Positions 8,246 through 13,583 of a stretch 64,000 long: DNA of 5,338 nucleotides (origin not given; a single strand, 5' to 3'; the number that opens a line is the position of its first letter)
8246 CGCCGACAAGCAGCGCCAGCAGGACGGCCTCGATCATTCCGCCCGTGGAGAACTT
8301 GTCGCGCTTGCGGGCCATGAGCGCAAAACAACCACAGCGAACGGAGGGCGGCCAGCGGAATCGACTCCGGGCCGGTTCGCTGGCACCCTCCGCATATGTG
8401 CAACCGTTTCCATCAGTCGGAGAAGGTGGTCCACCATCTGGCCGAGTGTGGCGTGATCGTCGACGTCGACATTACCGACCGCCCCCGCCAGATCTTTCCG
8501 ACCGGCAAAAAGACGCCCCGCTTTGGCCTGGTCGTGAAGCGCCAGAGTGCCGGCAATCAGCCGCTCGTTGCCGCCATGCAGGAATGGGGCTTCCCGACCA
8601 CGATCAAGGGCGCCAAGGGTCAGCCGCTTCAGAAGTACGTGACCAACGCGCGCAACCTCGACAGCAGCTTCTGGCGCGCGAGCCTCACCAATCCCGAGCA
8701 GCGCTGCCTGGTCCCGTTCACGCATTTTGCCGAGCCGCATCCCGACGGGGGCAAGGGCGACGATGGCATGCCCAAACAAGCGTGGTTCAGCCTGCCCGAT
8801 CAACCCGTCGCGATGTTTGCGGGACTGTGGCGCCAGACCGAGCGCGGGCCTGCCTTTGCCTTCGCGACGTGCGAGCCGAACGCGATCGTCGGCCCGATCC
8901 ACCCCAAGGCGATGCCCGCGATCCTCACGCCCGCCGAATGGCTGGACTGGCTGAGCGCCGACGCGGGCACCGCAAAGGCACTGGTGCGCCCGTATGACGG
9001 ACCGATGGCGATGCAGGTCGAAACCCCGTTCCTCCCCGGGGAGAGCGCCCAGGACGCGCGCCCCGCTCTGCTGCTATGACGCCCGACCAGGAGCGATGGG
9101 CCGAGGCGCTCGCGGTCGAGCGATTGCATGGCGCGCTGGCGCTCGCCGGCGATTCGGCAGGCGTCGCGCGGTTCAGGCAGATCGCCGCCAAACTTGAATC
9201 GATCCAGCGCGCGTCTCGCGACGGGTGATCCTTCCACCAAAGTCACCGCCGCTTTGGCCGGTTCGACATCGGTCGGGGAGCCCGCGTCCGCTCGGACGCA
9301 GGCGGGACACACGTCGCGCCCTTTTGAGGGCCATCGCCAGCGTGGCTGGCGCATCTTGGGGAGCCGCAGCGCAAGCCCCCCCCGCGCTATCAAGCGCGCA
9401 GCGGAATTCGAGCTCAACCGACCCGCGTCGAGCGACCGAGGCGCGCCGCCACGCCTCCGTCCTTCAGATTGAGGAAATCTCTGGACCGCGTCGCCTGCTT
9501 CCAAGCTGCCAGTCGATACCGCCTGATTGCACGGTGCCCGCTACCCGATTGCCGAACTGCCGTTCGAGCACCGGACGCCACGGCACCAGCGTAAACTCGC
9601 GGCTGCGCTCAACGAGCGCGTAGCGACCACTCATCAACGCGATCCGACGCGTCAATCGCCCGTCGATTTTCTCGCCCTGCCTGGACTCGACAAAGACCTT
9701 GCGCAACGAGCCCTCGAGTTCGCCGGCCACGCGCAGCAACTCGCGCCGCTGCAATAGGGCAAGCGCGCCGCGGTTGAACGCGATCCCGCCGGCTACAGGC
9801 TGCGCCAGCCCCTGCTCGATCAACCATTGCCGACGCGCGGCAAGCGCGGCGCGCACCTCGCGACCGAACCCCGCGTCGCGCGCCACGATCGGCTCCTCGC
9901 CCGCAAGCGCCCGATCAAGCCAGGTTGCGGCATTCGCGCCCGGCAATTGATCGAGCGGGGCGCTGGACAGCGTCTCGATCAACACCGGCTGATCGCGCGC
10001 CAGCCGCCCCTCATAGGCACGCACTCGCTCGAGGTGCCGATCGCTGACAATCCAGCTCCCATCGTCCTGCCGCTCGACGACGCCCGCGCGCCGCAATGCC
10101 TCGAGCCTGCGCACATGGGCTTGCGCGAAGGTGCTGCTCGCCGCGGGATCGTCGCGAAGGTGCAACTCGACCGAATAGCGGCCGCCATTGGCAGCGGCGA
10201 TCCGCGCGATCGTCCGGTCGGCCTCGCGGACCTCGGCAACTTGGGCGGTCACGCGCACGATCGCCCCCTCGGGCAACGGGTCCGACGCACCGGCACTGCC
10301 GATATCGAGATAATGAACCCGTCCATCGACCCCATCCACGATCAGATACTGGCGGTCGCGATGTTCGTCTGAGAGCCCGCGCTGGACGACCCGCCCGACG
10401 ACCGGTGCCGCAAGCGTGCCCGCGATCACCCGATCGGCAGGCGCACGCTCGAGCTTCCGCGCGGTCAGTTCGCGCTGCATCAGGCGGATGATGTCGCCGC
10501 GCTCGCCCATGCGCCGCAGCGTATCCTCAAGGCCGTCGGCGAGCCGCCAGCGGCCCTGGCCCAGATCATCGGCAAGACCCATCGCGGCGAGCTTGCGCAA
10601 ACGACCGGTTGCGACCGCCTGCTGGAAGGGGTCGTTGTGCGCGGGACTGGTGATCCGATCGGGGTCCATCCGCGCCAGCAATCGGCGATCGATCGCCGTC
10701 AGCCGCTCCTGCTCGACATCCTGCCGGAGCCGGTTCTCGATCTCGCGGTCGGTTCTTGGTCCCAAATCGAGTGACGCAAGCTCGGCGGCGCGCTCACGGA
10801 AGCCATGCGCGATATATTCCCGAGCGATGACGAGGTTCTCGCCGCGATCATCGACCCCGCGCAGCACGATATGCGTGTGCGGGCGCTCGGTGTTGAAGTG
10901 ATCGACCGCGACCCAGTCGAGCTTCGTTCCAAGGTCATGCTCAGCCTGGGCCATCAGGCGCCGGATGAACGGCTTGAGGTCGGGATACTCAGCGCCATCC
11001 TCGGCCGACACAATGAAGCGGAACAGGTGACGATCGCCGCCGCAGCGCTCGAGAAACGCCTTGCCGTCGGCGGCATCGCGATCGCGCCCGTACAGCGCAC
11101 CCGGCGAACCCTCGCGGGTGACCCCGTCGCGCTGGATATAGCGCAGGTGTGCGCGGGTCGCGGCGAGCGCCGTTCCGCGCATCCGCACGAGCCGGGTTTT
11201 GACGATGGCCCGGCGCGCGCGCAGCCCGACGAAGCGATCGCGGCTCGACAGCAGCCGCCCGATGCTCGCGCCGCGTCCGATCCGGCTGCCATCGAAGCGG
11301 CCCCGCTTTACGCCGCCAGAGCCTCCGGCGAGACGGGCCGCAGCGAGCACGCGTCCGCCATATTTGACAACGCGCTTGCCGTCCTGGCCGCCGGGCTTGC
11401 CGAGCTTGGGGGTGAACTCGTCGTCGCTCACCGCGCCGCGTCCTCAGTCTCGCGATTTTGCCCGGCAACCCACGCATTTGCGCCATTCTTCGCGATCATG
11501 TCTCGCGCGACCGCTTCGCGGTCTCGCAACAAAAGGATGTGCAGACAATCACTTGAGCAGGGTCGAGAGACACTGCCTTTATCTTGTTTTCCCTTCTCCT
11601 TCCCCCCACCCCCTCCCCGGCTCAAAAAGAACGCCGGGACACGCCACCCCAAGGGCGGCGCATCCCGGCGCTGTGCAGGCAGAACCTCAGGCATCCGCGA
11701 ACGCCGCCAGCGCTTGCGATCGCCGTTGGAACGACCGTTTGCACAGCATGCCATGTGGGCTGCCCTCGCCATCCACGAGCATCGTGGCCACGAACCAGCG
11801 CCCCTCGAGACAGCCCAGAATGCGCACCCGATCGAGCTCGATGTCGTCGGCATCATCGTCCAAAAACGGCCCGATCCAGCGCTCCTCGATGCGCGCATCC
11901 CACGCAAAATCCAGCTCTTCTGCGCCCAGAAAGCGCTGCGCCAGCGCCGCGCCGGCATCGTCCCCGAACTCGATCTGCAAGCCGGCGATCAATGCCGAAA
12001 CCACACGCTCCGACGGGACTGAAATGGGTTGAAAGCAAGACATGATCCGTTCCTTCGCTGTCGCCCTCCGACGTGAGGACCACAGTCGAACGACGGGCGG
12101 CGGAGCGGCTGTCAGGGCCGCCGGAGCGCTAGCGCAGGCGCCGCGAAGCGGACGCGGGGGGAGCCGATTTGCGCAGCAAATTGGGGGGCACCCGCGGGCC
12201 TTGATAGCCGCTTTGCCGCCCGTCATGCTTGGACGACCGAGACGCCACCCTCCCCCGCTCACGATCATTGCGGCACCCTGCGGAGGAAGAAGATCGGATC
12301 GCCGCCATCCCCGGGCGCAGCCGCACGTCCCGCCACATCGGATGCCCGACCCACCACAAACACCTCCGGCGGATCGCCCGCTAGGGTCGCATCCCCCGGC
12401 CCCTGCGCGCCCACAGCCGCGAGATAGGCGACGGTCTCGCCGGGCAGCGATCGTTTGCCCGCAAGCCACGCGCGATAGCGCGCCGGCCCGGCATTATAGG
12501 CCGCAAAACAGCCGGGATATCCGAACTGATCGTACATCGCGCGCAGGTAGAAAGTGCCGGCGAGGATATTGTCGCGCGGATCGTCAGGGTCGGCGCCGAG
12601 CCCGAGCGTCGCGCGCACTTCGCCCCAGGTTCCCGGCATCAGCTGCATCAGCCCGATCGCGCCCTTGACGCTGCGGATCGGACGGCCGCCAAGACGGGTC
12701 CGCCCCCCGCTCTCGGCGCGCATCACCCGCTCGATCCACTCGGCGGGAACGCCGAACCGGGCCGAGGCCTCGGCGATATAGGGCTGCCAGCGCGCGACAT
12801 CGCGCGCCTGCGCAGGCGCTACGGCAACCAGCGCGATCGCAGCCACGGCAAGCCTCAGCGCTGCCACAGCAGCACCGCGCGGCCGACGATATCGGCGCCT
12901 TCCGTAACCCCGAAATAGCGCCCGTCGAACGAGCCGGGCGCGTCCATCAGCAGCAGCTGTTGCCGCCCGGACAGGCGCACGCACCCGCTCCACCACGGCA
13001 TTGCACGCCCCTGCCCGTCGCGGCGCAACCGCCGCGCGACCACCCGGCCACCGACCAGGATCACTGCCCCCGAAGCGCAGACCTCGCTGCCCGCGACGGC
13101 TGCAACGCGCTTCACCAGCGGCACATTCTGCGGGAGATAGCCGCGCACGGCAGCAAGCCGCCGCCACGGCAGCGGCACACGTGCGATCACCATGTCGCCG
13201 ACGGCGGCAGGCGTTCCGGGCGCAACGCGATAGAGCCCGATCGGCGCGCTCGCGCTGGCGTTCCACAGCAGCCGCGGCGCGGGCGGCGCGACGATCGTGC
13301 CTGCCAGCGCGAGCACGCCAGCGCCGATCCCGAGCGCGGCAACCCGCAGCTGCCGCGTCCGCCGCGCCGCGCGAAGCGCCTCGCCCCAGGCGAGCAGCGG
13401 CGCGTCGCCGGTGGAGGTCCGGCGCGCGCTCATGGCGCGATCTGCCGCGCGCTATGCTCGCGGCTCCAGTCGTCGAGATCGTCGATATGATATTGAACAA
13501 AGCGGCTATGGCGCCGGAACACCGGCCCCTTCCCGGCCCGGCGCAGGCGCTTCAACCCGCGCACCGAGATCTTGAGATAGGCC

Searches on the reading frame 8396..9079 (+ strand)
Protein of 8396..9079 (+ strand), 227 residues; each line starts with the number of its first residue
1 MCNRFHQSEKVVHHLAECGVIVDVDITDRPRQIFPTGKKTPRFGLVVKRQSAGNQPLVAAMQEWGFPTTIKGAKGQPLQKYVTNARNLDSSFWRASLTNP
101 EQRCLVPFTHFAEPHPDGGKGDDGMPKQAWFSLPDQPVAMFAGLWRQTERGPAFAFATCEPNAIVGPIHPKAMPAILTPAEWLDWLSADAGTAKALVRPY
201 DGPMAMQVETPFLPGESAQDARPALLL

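Call 17: search_protein_families(library=pfam, proteins=[window:8396-9079:+], max_evalue=0.01)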
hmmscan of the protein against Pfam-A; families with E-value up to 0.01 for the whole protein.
window:8396-9079:+ (227 aa): 1 family
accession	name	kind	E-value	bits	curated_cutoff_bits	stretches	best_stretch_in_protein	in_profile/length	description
PF02586.19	SRAP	-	1.1e-16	61.4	27.1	1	1-202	1-199/214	SOS response associated peptidase (SRAP)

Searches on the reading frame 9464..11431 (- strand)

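Call 17: search_protein_families(library=pfam, proteins=[window:9464-11431:-], max_evalue=0.01)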
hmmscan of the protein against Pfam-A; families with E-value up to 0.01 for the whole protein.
window:9464-11431:- (655 aa): 2 families
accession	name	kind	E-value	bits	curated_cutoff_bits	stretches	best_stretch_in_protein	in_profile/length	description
PF11843.13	DUF3363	-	2.3e-134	448.7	28.4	1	275-649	2-373/375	Protein of unknown function (DUF3363)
PF03432.20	Relaxase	-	0.0065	17.2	24.6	0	157-199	68-108/132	MobA/VirD2-like, nuclease domain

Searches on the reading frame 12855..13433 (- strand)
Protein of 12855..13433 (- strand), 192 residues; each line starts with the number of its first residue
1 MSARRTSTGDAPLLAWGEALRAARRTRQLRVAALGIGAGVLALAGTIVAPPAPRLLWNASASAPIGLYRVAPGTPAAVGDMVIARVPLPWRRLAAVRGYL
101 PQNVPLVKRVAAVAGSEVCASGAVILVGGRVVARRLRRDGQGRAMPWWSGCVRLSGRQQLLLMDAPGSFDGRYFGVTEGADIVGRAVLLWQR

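Call 17: search_protein_families(library=pfam, proteins=[window:12855-13433:-], max_evalue=0.01)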
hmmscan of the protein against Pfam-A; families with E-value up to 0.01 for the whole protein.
window:12855-13433:- (192 aa): 1 family
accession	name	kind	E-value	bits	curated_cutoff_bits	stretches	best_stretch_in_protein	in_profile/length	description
PF10502.14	Peptidase_S26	-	1.2e-17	64.8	22.9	1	32-190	6-167/168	Signal peptidase, peptidase S26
